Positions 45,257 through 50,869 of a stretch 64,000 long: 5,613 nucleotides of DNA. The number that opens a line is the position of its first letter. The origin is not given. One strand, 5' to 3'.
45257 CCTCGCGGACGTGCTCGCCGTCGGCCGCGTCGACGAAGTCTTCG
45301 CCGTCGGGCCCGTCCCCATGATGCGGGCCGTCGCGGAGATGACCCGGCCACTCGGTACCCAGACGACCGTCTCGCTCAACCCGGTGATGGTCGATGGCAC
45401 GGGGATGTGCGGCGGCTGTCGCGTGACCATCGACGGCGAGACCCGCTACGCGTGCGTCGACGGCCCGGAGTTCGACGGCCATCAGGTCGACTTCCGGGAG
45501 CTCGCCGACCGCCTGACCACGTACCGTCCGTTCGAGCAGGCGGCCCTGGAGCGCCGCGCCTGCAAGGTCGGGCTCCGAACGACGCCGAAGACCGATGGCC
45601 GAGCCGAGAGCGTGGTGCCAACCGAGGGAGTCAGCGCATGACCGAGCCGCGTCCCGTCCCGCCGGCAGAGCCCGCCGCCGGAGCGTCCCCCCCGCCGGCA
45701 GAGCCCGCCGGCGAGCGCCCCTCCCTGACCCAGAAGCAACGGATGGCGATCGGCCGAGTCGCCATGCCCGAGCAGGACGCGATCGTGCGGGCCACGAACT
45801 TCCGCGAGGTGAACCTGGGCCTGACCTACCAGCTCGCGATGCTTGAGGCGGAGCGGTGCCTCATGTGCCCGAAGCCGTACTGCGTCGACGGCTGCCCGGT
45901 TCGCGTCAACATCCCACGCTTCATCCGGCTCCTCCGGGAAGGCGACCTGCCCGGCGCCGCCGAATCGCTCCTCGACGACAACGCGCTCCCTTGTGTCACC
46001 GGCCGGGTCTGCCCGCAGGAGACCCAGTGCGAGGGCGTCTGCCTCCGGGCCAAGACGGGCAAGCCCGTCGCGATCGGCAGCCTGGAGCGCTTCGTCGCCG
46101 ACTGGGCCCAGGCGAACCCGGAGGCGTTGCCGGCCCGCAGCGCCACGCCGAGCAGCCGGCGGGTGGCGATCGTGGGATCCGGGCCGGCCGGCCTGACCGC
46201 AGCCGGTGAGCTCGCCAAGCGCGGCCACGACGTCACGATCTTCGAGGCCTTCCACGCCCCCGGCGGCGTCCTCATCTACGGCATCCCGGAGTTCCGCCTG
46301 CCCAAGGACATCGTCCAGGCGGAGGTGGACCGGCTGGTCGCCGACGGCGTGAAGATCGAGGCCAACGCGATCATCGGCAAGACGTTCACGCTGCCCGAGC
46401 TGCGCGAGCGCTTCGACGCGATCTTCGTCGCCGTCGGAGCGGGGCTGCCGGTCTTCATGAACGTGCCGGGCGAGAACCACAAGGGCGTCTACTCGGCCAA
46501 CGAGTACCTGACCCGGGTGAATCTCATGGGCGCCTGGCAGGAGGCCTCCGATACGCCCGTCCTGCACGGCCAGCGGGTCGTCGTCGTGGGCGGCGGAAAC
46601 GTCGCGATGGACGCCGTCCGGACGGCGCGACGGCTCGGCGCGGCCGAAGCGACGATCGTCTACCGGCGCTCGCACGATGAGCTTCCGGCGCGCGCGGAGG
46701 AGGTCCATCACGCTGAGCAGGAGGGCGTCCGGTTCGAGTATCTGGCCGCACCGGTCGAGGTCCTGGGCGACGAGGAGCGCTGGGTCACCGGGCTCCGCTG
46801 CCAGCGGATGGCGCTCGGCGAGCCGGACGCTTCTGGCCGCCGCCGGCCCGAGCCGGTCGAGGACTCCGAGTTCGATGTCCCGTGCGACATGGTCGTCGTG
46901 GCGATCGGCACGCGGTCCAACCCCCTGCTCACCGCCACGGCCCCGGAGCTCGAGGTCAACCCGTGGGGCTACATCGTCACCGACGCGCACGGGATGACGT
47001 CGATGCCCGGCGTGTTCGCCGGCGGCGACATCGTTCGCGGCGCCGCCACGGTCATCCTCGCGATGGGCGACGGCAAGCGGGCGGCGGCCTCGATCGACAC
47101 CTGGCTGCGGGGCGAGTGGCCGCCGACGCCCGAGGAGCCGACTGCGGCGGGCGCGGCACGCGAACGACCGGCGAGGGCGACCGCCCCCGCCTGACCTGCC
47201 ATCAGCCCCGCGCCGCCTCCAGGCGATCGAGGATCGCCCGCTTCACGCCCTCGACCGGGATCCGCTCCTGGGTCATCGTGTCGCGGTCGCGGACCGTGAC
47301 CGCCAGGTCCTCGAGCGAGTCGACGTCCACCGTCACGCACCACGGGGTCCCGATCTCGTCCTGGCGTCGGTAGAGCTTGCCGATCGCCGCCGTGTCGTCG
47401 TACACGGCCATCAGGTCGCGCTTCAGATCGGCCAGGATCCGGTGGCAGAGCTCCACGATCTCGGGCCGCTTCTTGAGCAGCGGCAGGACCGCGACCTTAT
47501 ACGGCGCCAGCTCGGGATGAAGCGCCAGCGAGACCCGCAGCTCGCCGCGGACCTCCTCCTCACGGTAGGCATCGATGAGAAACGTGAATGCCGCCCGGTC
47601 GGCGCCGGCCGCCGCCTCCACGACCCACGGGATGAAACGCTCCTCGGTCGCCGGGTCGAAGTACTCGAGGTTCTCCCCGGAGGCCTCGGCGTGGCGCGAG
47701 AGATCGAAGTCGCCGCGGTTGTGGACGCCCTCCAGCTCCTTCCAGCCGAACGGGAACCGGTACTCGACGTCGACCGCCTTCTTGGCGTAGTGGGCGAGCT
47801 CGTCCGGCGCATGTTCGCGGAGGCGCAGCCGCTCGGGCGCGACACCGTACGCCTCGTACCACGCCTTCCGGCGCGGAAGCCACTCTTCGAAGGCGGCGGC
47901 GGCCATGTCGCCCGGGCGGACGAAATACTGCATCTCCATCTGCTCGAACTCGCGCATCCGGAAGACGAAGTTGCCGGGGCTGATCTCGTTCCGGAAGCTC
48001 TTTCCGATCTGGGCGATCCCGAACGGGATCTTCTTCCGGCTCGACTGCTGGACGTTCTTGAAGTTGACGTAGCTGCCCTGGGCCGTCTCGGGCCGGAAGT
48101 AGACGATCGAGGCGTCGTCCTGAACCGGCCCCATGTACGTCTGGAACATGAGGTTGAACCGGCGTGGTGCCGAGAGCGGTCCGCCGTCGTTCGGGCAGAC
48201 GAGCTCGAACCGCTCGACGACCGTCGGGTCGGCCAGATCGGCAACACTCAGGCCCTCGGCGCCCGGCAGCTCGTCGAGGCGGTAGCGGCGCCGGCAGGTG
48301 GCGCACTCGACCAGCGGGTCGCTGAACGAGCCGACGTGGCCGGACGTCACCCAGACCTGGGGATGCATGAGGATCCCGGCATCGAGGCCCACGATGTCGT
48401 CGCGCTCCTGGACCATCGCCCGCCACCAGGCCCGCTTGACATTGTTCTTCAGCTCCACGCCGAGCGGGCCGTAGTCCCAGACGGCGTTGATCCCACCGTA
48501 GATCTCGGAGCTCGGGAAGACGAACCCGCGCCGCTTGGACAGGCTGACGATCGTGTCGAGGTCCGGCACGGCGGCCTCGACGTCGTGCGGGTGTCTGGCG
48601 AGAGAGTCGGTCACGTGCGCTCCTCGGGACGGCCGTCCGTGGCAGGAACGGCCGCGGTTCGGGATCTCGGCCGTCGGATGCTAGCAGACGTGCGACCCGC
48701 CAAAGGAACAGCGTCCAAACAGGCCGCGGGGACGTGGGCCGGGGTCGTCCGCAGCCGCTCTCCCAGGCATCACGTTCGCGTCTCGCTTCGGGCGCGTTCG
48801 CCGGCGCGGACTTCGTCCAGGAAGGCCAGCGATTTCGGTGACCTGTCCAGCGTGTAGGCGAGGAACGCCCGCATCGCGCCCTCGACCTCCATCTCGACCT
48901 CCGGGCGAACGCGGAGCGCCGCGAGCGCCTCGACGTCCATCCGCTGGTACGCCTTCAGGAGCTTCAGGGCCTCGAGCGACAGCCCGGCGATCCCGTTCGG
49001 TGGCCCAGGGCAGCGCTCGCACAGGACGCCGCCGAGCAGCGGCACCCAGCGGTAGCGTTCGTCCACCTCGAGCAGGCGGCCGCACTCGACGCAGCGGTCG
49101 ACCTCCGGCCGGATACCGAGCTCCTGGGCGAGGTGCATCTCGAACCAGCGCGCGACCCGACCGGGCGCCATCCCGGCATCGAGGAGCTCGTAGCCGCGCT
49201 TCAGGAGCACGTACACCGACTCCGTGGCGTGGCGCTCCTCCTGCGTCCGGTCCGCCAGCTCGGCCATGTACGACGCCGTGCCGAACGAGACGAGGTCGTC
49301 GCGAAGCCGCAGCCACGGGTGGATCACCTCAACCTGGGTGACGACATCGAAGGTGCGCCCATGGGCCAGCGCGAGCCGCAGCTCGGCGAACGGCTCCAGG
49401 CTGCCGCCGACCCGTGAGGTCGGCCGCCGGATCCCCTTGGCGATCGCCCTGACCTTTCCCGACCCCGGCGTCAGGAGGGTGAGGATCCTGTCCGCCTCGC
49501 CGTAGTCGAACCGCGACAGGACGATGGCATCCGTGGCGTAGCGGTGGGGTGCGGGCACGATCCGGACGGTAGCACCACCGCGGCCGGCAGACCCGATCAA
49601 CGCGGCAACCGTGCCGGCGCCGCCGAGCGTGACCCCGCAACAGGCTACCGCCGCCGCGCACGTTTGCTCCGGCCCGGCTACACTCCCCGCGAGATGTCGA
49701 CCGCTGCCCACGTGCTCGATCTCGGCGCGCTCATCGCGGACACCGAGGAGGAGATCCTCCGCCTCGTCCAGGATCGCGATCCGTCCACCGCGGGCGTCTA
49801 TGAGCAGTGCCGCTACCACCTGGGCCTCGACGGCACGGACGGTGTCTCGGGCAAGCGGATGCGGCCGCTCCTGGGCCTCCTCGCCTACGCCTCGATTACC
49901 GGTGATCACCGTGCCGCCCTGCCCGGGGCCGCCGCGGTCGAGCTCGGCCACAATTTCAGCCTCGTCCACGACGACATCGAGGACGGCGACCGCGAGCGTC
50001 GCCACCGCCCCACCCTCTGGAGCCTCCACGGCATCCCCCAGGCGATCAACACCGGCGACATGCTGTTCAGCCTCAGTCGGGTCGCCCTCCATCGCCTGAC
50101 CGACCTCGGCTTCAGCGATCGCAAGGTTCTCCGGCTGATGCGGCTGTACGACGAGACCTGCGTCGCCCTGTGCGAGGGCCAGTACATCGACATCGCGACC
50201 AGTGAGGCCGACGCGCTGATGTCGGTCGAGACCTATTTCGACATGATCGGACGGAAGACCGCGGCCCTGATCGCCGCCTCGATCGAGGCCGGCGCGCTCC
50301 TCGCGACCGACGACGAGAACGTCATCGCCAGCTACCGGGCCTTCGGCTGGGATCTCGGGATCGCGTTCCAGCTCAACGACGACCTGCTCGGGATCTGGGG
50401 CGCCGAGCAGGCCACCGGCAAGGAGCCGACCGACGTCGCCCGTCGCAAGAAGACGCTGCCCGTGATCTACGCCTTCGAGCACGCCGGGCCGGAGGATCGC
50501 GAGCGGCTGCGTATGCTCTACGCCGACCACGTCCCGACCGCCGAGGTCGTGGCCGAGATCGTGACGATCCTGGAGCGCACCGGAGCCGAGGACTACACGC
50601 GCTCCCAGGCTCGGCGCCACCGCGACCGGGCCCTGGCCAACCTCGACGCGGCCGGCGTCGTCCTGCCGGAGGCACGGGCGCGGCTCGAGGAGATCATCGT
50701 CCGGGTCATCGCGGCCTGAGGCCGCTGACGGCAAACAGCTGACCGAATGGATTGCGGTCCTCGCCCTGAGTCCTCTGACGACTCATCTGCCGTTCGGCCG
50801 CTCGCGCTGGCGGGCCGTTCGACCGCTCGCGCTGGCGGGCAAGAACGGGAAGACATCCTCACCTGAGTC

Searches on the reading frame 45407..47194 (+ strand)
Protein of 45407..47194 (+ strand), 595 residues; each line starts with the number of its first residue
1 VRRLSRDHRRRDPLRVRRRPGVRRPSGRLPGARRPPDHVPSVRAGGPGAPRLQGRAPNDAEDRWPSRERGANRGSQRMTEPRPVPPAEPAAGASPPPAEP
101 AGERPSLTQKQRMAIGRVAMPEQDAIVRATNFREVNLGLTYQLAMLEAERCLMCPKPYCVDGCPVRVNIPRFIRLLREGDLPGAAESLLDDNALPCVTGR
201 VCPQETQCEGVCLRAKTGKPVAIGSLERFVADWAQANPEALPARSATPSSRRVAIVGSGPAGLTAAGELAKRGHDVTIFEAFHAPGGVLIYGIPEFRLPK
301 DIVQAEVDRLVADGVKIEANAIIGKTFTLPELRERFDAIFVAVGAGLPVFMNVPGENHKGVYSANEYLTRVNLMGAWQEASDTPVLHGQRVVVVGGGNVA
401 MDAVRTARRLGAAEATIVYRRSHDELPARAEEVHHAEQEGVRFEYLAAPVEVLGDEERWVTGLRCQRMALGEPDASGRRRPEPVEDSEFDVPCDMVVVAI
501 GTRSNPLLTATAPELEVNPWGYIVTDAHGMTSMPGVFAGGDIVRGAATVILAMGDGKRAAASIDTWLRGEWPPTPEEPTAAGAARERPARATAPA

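Call 44: search_protein_families(library=pfam, proteins=[window:45407-47194:+], max_evalue=0.00001)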
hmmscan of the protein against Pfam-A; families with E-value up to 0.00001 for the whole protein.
window:45407-47194:+ (595 aa): 9 families
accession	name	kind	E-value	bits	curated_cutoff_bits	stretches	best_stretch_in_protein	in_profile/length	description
PF07992.20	Pyr_redox_2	-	1e-38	133.9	26.1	1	252-556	2-291/291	Pyridine nucleotide-disulphide oxidoreductase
PF14691.11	Fer4_20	-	1.6e-38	131.4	25.8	1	128-237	1-111/113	Dihydroprymidine dehydrogenase domain II, 4Fe-4S cluster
PF00070.33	Pyr_redox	-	8.1e-12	45.9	22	0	390-463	1-77/82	Pyridine nucleotide-disulphide oxidoreductase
PF13450.12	NAD_binding_8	-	7.7e-08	32.9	21.9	1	255-287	1-33/68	NAD(P)-binding Rossmann-like domain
PF01266.30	DAO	-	3.7e-07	30.4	27.9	1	252-286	1-35/353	FAD dependent oxidoreductase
PF13738.12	Pyr_redox_3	-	3.7e-07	30.1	30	0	339-423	128-198/305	Pyridine nucleotide-disulphide oxidoreductase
PF01262.27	AlaDh_PNT_C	-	3.9e-07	30.2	23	0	366-413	7-53/214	Alanine dehydrogenase/PNT, C-terminal domain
PF13241.12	NAD_binding_7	-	2.4e-06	28.5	22.1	0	386-435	5-50/104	Putative NAD(P)-binding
PF01946.23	Thi4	-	7.1e-06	25.9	26.2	1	253-311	20-77/235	Thi4 family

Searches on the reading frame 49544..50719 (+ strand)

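Call 44: search_protein_families(library=pfam, proteins=[window:49544-50719:+], max_evalue=0.00001)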
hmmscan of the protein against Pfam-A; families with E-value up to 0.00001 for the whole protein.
window:49544-50719:+ (391 aa): 1 family
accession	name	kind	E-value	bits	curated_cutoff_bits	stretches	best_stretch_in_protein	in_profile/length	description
PF00348.22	polyprenyl_synt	-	9.3e-58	195.8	27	1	102-342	15-250/251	Polyprenyl synthetase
